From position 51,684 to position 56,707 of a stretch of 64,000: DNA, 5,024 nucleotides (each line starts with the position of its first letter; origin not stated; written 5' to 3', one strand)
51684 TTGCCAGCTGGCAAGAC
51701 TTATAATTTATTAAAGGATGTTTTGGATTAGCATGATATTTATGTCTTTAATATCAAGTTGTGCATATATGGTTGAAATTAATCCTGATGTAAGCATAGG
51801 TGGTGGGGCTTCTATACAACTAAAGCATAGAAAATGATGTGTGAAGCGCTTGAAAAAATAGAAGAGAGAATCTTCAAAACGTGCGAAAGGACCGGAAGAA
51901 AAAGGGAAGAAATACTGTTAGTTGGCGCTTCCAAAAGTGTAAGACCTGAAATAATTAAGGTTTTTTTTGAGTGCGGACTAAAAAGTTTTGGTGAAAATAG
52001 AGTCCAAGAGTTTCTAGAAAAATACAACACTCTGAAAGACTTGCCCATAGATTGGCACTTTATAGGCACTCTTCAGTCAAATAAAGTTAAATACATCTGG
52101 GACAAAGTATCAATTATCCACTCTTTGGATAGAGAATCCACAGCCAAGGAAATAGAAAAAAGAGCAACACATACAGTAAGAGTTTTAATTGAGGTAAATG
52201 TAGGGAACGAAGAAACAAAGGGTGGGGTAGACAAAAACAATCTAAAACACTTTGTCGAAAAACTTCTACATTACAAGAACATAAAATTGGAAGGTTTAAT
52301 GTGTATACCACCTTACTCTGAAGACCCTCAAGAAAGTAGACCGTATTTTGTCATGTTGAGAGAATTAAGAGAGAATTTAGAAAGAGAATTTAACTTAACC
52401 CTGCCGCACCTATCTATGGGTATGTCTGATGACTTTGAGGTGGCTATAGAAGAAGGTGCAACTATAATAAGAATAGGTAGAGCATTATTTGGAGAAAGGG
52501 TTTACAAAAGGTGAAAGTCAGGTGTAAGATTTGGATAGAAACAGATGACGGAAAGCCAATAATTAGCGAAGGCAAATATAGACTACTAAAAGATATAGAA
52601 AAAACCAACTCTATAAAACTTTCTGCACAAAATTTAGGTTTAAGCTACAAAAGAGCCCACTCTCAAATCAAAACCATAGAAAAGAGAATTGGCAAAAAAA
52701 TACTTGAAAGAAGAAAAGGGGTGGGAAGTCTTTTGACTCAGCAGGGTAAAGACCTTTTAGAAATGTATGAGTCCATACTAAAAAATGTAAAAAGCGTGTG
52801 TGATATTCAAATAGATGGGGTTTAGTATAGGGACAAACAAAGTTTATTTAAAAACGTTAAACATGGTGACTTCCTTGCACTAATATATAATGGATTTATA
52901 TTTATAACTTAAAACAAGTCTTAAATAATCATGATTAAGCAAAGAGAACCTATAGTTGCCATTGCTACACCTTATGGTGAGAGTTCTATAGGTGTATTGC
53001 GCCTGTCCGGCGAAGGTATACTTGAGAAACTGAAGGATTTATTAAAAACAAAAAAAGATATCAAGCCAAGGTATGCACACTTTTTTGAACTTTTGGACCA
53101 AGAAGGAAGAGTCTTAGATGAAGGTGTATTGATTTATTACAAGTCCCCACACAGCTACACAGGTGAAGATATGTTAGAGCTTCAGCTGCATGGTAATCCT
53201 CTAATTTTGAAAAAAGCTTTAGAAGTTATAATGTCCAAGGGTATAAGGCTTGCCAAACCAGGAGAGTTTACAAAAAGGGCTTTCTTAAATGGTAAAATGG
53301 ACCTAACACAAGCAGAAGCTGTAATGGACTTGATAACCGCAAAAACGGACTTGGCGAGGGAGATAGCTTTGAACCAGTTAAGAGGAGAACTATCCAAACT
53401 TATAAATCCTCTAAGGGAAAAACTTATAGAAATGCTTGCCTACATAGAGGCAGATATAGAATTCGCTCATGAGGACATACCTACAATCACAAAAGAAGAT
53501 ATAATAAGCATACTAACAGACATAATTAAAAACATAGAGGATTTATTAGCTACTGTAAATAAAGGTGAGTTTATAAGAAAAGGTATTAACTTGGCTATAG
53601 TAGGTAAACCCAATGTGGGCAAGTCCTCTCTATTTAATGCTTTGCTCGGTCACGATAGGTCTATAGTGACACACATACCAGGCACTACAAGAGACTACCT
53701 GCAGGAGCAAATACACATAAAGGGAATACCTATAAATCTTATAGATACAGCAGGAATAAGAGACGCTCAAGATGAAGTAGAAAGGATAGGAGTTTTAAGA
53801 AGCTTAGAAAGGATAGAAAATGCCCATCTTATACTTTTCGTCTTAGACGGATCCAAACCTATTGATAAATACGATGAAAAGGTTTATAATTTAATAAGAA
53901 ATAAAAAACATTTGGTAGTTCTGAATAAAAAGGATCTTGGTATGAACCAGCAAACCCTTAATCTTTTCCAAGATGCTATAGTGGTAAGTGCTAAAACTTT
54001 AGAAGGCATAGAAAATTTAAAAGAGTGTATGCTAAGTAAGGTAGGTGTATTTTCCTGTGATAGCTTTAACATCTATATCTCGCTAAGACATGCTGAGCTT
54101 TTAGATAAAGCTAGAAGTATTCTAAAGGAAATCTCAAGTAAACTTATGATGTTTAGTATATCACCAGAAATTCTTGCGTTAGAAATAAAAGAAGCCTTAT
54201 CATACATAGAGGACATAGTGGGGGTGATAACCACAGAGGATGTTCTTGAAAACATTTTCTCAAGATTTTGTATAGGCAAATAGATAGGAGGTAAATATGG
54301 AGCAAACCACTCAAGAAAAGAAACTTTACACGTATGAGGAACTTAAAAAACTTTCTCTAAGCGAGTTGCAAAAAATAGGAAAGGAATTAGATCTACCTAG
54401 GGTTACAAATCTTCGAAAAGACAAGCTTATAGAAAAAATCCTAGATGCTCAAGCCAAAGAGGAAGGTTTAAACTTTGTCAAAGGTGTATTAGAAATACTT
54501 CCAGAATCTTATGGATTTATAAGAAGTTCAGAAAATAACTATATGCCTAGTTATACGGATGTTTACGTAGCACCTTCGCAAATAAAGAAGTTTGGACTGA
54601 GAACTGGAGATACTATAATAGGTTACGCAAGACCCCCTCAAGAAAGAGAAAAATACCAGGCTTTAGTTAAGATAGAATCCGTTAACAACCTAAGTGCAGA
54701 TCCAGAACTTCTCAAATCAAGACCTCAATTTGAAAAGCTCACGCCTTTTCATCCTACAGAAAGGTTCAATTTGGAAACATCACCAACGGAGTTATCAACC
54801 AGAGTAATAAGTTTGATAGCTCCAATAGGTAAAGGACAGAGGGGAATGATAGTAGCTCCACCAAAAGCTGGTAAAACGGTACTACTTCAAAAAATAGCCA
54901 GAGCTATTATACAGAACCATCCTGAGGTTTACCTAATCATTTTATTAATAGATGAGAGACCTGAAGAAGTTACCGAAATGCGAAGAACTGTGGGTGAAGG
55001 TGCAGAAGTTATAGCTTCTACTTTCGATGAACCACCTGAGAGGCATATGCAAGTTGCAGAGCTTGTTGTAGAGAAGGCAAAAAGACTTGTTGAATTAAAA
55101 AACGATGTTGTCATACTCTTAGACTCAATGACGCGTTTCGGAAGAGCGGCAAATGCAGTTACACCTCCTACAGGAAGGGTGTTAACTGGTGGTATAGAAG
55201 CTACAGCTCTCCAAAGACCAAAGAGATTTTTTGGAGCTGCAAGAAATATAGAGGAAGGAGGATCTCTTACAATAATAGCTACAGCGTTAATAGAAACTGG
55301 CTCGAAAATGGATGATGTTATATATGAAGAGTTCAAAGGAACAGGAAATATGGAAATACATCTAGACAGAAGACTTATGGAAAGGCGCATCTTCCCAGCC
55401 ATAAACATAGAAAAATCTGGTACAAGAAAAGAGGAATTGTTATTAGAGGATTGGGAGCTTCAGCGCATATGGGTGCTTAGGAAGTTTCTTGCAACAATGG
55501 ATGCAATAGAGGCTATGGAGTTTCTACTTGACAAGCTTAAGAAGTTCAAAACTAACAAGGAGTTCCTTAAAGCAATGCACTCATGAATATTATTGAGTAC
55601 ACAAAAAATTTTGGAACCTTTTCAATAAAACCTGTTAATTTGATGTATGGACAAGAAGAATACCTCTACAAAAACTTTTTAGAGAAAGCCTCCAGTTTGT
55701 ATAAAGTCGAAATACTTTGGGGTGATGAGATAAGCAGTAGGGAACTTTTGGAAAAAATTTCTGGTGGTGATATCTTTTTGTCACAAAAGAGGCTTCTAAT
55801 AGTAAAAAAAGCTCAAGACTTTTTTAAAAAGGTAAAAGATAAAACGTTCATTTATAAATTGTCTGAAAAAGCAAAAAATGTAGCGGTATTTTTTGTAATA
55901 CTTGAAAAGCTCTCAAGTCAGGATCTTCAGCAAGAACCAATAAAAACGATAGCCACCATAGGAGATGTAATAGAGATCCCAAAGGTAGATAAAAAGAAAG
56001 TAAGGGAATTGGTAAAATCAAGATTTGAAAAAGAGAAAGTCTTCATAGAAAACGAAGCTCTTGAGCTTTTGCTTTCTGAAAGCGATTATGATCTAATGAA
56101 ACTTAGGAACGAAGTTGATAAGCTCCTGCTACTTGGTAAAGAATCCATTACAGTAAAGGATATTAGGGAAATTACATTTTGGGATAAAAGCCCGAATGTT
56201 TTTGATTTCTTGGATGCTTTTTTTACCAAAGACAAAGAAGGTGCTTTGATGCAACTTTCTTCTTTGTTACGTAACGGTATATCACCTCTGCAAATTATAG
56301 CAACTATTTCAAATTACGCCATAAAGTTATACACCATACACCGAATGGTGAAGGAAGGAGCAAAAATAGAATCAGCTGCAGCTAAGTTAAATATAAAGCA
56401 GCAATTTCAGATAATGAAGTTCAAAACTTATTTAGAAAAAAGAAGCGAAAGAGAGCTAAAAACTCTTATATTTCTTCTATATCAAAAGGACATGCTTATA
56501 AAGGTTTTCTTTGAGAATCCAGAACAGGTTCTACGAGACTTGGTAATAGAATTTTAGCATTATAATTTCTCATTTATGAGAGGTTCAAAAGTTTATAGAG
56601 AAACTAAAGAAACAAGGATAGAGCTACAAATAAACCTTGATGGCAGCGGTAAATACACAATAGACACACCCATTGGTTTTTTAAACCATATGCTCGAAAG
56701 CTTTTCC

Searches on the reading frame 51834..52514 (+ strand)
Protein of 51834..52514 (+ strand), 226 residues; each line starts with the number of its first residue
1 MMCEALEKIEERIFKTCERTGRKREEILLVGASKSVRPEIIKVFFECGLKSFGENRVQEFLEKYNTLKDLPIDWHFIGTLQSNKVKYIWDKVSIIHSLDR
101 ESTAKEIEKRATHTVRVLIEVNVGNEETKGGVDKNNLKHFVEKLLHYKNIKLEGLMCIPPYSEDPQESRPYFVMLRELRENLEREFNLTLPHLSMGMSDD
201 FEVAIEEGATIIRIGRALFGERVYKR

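Call 98: search_protein_families(library=pfam, proteins=[window:51834-52514:+], max_evalue=0.00001)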
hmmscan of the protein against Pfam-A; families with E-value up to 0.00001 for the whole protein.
window:51834-52514:+ (226 aa): 1 family
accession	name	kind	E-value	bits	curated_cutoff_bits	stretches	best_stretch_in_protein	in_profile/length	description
PF01168.26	Ala_racemase_N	-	3.6e-16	60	24.1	1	41-222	40-219/220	Alanine racemase, N-terminal domain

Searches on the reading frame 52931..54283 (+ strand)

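Call 98: search_protein_families(library=pfam, proteins=[window:52931-54283:+], max_evalue=0.00001)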
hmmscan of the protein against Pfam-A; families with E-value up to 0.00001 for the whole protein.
window:52931-54283:+ (450 aa): 5 families
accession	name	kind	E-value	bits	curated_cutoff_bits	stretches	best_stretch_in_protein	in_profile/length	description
PF12631.12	MnmE_helical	-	1e-52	179.8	40.1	1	125-447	1-211/211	MnmE helical domain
PF10396.14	TrmE_N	-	1.4e-40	138.6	29.8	1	8-122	2-117/117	GTP-binding protein TrmE N-terminus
PF01926.29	MMR_HSR1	-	1.3e-29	103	21.9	1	221-333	2-113/113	50S ribosome-binding GTPase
PF02421.24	FeoB_N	-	5.6e-10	39.4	27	1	220-336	2-117/156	Ferrous iron transport protein B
PF04548.22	AIG1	-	5.6e-07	29.5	27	1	220-323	2-108/212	AIG1 family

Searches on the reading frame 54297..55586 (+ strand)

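Call 98: search_protein_families(library=pfam, proteins=[window:54297-55586:+], max_evalue=0.00001)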
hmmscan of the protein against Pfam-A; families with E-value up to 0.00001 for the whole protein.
window:54297-55586:+ (429 aa): 3 families
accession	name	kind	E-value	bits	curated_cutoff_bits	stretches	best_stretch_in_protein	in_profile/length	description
PF07497.18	Rho_RNA_bind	-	3.8e-30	103.9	27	1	61-133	1-71/73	Rho termination factor, RNA-binding domain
PF00006.31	ATP-synt_ab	-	3e-28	99.3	29.5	1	168-374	2-211/213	ATP synthase alpha/beta family, nucleotide-binding domain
PF07498.18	Rho_N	-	7.8e-10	39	24.9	1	15-57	1-43/43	Rho termination factor, N-terminal domain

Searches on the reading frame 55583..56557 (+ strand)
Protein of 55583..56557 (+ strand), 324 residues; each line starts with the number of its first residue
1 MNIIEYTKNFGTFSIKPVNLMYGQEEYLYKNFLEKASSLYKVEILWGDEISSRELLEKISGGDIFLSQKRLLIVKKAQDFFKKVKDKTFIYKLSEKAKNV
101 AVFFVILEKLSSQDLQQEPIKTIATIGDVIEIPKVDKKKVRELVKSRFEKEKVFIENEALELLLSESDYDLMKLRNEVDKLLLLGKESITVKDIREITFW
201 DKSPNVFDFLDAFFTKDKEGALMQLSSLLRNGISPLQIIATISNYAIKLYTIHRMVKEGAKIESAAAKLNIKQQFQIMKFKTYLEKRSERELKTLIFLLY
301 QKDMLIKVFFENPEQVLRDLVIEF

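Call 98: search_protein_families(library=pfam, proteins=[window:55583-56557:+], max_evalue=0.00001)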
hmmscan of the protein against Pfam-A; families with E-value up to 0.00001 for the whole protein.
window:55583-56557:+ (324 aa): 1 family
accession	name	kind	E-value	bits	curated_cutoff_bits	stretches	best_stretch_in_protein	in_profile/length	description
PF21694.2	DNA_pol3_delta_C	-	6.8e-09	36.2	27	1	205-321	3-118/121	DNA polymerase III delta subunit, C-terminal domain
